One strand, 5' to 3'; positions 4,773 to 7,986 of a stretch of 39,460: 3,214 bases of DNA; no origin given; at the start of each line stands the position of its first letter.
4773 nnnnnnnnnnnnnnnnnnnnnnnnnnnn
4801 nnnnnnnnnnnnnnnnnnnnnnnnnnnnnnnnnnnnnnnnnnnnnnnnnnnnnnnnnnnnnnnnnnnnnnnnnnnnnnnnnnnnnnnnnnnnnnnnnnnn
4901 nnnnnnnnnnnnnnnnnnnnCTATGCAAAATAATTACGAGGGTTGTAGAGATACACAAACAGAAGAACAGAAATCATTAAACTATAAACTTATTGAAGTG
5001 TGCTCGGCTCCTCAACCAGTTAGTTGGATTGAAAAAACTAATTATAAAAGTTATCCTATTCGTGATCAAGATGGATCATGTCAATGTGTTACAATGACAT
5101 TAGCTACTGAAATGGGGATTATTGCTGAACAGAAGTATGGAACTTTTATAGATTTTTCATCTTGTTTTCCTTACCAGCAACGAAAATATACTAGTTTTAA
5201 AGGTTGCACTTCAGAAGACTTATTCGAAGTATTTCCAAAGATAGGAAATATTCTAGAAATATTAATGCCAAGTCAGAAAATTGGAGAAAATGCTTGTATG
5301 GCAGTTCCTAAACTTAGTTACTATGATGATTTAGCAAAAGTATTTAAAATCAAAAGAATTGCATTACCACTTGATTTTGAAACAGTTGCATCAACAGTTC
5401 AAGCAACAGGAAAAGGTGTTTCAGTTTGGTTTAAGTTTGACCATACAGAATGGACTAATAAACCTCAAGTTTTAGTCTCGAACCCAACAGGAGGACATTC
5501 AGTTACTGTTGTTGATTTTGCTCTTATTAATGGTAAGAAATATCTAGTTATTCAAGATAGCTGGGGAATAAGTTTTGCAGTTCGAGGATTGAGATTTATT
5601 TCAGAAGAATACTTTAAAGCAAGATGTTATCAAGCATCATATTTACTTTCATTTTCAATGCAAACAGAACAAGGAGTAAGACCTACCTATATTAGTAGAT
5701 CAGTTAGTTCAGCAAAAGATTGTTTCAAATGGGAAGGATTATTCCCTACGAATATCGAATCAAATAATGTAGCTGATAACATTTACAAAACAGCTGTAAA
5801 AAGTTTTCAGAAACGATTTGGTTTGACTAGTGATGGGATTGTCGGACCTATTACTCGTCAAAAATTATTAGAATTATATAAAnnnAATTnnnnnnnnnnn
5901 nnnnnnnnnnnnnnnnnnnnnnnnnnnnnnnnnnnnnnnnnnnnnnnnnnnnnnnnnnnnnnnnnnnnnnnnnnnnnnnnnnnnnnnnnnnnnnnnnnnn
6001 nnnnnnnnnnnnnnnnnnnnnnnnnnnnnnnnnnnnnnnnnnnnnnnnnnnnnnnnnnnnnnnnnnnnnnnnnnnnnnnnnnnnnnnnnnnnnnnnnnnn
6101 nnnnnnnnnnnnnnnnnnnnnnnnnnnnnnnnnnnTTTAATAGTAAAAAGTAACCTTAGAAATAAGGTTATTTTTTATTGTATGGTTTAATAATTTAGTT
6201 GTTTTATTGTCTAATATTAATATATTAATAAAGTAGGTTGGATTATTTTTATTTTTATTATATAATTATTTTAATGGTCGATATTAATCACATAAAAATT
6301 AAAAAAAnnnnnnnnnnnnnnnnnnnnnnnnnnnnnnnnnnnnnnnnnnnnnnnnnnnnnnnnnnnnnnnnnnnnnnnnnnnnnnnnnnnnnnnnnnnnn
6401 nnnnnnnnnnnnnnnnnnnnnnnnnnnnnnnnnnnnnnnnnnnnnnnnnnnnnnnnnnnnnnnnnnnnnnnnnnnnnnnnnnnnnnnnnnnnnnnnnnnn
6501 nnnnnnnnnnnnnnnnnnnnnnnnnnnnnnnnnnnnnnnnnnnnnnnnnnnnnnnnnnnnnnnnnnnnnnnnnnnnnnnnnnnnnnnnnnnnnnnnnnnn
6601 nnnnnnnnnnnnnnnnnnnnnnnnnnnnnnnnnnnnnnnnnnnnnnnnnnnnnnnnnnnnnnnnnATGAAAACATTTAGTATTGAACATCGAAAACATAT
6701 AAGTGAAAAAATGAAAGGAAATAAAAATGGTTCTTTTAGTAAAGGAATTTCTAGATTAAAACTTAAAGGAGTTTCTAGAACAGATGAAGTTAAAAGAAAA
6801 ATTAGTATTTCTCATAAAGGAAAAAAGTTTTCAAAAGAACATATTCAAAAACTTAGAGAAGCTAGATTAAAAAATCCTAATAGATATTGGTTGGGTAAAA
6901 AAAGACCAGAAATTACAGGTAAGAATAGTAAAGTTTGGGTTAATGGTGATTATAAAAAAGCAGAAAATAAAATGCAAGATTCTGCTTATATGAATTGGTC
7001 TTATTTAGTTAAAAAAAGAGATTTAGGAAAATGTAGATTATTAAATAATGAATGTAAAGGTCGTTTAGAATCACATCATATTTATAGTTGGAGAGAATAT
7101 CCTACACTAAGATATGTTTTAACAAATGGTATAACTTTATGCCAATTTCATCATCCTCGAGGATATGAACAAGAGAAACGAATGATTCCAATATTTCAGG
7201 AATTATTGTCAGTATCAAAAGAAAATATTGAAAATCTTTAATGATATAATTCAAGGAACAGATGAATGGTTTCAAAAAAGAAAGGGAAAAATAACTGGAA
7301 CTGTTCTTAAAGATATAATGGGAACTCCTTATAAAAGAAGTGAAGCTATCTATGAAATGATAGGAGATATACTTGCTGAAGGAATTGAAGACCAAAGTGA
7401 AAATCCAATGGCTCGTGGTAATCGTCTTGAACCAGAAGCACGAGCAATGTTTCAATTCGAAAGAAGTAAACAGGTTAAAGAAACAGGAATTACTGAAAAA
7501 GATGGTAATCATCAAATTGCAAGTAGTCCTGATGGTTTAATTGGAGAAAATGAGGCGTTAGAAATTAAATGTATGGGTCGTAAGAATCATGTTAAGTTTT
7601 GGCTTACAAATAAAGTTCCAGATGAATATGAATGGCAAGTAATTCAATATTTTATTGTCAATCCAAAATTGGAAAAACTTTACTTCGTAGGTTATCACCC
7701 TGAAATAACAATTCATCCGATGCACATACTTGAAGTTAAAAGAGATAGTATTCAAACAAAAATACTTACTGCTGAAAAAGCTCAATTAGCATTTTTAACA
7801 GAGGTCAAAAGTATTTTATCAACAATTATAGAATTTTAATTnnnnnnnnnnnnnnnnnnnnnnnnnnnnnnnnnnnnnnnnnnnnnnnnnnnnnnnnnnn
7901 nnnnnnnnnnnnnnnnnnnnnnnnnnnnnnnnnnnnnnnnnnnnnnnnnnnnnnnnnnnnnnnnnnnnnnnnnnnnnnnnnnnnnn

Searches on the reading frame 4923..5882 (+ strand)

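Call 26: search_protein_families(library=pfam, proteins=[window:4923-5882:+], max_evalue=0.01)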
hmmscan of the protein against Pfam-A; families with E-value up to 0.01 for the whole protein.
window:4923-5882:+ (320 aa): 2 families
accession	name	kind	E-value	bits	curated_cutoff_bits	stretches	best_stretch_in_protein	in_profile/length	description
PF01471.23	PG_binding_1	-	9.8e-08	32.5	23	1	279-315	21-57/57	Putative peptidoglycan binding domain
PF00112.29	Peptidase_C1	-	0.0014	19.2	20.7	1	31-226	3-202/220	Papain family cysteine protease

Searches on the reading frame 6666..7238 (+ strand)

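Call 27: search_protein_families(library=phrogs, proteins=[window:6666-7238:+], max_evalue=0.01)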
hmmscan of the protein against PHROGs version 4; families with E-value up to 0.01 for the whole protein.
window:6666-7238:+ (191 aa): 5 families
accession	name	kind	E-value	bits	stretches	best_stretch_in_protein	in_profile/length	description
phrog_655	-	DNA, RNA and nucleotide metabolism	8.4e-07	30.2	1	6-142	119-226/343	homing endonuclease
phrog_314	-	DNA, RNA and nucleotide metabolism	1.5e-05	25.2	1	33-118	282-392/574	homing endonuclease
phrog_144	-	DNA, RNA and nucleotide metabolism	0.00022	21.9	1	97-171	61-137/175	HNH endonuclease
phrog_8446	-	DNA, RNA and nucleotide metabolism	0.00045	20.9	1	4-165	96-194/211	HNH endonuclease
phrog_5956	-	DNA, RNA and nucleotide metabolism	0.0036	18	1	115-171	54-112/138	HNH endonuclease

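Call 41: search_protein_families(library=pfam, proteins=[window:6666-7238:+], max_evalue=0.01)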
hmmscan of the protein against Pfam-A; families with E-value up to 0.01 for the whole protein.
window:6666-7238:+ (191 aa): 1 family
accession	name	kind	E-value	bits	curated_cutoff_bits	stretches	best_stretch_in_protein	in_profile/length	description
PF07460.16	NUMOD3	-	0.00068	20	20.4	0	39-54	5-20/37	NUMOD3 motif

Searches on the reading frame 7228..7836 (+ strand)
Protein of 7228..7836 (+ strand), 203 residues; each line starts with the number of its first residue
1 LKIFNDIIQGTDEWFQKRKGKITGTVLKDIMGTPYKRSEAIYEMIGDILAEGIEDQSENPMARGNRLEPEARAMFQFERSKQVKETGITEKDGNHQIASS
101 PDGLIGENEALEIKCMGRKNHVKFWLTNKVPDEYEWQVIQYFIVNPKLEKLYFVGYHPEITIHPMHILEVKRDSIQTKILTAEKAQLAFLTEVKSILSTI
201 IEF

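Call 41: search_protein_families(library=pfam, proteins=[window:7228-7836:+], max_evalue=0.01)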
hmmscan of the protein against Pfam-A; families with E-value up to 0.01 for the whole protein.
window:7228-7836:+ (203 aa): 1 family
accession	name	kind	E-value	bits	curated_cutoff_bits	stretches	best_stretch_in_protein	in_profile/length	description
PF09588.16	YqaJ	-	8.6e-22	78.5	22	1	13-144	1-146/150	YqaJ-like viral recombinase domain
